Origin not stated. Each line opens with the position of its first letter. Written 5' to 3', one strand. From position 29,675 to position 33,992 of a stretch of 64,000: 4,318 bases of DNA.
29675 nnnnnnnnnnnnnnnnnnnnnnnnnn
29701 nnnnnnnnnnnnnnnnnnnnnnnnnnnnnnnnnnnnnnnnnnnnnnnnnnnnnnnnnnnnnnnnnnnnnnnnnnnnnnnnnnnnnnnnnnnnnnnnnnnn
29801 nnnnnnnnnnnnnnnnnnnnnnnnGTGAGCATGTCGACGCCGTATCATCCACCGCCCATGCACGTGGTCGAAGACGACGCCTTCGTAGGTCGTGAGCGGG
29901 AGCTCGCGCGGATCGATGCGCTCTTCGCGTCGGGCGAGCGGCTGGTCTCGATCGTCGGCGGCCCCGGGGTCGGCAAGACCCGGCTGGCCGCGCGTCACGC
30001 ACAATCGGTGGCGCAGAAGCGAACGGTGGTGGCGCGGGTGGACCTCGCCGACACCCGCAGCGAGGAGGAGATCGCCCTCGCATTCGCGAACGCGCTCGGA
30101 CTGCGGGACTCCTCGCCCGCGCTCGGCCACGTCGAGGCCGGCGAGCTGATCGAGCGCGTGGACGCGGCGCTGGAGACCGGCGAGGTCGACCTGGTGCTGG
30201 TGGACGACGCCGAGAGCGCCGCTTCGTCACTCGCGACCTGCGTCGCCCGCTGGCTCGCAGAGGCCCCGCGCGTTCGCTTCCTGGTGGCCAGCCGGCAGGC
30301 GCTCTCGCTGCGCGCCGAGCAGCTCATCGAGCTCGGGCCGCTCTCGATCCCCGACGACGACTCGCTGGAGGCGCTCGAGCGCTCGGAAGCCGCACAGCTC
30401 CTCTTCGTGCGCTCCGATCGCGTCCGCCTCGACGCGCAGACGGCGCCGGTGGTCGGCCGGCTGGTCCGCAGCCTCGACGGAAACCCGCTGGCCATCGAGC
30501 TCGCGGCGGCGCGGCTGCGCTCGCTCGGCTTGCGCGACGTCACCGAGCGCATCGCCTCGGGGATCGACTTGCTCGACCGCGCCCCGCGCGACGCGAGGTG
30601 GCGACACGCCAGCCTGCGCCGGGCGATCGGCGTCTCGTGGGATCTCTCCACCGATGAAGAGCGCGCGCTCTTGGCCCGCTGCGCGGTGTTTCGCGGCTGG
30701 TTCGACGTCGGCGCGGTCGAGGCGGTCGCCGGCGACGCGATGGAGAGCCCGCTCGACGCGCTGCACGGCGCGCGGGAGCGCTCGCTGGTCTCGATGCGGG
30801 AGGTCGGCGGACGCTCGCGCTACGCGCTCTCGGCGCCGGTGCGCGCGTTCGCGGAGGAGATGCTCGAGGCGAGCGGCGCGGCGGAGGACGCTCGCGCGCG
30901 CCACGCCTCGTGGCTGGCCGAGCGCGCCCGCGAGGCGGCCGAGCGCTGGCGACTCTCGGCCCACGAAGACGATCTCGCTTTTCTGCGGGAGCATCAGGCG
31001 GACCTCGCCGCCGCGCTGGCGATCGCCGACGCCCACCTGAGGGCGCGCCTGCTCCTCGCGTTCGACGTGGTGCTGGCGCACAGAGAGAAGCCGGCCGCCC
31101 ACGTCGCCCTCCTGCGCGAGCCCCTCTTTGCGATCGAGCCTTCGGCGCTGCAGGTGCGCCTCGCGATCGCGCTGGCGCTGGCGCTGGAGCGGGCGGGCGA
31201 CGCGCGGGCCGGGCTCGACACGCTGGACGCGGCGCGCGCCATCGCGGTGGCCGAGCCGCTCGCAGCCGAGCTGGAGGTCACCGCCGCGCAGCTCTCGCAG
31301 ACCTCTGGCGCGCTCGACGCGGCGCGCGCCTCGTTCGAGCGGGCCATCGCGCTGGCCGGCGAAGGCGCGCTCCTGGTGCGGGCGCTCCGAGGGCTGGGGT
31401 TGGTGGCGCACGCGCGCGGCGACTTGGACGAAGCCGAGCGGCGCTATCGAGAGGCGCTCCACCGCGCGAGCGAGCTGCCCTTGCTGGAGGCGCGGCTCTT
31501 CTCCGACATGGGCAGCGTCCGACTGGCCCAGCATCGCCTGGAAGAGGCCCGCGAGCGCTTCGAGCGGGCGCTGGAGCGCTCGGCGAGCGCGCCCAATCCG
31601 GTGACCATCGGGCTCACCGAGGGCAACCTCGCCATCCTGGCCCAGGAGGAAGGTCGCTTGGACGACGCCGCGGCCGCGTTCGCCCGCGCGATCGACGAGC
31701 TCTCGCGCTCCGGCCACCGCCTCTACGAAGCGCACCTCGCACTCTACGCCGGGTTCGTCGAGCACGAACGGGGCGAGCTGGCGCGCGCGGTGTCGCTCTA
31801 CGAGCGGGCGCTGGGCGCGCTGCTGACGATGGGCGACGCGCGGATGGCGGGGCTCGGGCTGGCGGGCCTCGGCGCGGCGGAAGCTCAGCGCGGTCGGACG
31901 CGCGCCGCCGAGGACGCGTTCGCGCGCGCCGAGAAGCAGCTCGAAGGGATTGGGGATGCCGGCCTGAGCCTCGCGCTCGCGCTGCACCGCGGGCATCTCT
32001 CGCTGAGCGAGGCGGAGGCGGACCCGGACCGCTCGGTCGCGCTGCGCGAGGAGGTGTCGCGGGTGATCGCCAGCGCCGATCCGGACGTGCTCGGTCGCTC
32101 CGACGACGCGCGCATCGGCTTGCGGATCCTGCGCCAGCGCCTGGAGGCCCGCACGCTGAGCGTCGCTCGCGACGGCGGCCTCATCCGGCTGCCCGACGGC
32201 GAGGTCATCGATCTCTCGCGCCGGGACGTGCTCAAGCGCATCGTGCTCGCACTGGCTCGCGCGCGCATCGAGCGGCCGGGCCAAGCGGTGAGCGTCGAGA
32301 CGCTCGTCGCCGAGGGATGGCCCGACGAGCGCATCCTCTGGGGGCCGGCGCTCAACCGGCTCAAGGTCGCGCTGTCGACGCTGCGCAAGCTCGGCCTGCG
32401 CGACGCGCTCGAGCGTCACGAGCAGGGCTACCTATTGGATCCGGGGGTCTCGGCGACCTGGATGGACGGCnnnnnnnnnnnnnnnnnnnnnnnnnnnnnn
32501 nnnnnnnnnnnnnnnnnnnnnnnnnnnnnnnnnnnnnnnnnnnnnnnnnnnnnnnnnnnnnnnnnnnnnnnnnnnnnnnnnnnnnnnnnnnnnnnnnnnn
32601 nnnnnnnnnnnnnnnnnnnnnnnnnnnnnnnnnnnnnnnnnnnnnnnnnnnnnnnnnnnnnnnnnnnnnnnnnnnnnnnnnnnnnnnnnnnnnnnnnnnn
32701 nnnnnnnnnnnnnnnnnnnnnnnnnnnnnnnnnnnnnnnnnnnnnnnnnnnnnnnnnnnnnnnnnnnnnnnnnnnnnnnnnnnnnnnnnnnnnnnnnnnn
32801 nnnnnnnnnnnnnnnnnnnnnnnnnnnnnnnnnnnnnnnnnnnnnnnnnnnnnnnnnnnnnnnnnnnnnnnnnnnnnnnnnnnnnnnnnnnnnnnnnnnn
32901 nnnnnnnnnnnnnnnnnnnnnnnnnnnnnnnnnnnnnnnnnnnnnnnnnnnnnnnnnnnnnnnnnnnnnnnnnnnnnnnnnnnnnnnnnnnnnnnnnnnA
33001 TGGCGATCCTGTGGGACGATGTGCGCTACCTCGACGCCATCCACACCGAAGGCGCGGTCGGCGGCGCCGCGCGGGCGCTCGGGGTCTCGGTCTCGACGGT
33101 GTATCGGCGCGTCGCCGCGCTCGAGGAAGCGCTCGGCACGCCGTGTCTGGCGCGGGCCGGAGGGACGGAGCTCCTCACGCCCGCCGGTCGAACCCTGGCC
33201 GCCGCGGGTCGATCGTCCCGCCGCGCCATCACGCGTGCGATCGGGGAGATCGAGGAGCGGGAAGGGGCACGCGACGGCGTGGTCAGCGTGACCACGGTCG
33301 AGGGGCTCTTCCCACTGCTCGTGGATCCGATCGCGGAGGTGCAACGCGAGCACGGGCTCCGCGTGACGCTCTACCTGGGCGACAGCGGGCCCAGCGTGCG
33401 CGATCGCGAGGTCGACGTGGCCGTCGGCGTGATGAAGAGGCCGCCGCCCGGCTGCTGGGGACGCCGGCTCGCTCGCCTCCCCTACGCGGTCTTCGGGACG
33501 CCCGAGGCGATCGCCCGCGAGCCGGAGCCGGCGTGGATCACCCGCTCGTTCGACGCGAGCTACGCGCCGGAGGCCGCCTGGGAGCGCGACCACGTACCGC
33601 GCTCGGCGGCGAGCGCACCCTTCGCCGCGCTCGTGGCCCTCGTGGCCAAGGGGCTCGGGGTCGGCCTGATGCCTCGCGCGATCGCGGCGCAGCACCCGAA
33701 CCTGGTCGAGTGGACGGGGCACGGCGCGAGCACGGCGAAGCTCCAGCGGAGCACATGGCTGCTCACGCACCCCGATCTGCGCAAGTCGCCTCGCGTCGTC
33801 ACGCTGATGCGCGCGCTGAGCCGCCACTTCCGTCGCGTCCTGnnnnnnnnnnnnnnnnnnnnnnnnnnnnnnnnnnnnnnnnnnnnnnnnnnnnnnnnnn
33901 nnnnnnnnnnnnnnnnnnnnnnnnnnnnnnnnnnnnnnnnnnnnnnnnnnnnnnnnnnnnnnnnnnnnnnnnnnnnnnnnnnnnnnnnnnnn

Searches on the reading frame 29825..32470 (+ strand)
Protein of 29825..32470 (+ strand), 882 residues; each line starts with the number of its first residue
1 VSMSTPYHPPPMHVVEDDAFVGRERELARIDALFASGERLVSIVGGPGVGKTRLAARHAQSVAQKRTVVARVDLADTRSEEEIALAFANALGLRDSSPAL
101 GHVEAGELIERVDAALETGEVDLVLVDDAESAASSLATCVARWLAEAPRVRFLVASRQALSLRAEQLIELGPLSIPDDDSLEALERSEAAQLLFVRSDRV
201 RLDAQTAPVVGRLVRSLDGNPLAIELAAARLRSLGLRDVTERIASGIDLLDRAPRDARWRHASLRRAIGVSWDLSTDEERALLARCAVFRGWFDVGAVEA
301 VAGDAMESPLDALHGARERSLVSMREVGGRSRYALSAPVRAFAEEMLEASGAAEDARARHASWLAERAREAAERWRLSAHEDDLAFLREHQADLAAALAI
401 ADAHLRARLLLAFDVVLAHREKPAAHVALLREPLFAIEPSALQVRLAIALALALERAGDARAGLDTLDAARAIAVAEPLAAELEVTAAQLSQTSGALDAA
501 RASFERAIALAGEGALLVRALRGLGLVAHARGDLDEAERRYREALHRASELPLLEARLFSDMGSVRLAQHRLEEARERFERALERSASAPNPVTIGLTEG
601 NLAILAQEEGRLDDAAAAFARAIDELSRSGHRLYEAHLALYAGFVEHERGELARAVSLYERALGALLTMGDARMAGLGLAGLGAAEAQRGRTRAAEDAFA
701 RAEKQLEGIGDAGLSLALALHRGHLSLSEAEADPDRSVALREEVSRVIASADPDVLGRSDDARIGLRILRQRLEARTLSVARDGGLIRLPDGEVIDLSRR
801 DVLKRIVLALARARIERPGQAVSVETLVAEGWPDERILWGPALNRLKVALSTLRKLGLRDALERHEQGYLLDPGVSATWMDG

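Call 26: search_protein_families(library=pfam, proteins=[window:29825-32470:+], max_evalue=0.001)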
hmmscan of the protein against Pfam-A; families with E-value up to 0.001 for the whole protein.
window:29825-32470:+ (882 aa): 9 families
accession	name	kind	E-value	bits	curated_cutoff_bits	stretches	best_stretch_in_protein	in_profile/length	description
PF13424.12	TPR_12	-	7.7e-20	71.3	30.1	4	519-585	4-74/77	Tetratricopeptide repeat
PF13401.12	AAA_22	-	1.5e-09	38.7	27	1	37-132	4-96/130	AAA domain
PF00515.34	TPR_1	-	1.8e-08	34.3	27.8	0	519-546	2-29/34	Tetratricopeptide repeat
PF07719.23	TPR_2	-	4.9e-07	29.8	27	0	519-546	2-29/34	Tetratricopeptide repeat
PF13191.12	AAA_16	-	7.2e-07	30.3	32.6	1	20-142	2-125/167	AAA ATPase domain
PF00931.28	NB-ARC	-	2.7e-06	27.3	23.5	1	32-232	11-206/248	NB-ARC domain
PF13414.12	TPR_11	-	6e-05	23.1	26.8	0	526-545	2-21/42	TPR repeat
PF17874.7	TPR_MalT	-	0.00014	21.7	45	0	431-585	25-190/336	MalT-like TPR region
PF13181.12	TPR_8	-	0.00022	21.6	25.7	0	488-511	8-31/34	Tetratricopeptide repeat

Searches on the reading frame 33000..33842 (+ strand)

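Call 26: search_protein_families(library=pfam, proteins=[window:33000-33842:+], max_evalue=0.001)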
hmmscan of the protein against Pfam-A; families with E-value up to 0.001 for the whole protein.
window:33000-33842:+ (281 aa): 5 families
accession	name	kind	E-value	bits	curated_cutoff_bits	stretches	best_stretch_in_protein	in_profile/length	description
PF00126.33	HTH_1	-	8.2e-14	51.8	26.6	1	5-64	1-60/60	Bacterial regulatory helix-turn-helix protein, lysR family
PF03466.25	LysR_substrate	-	3.4e-12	46.6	28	1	113-277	27-208/209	LysR substrate binding domain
PF08279.18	HTH_11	-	5.7e-05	23.4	25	0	24-45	22-43/55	HTH domain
PF13556.12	HTH_30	-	0.00039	20.6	27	1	16-48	11-43/59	PucR C-terminal helix-turn-helix domain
PF12840.13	HTH_20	-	0.00083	19.7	27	0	9-44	11-45/51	Helix-turn-helix domain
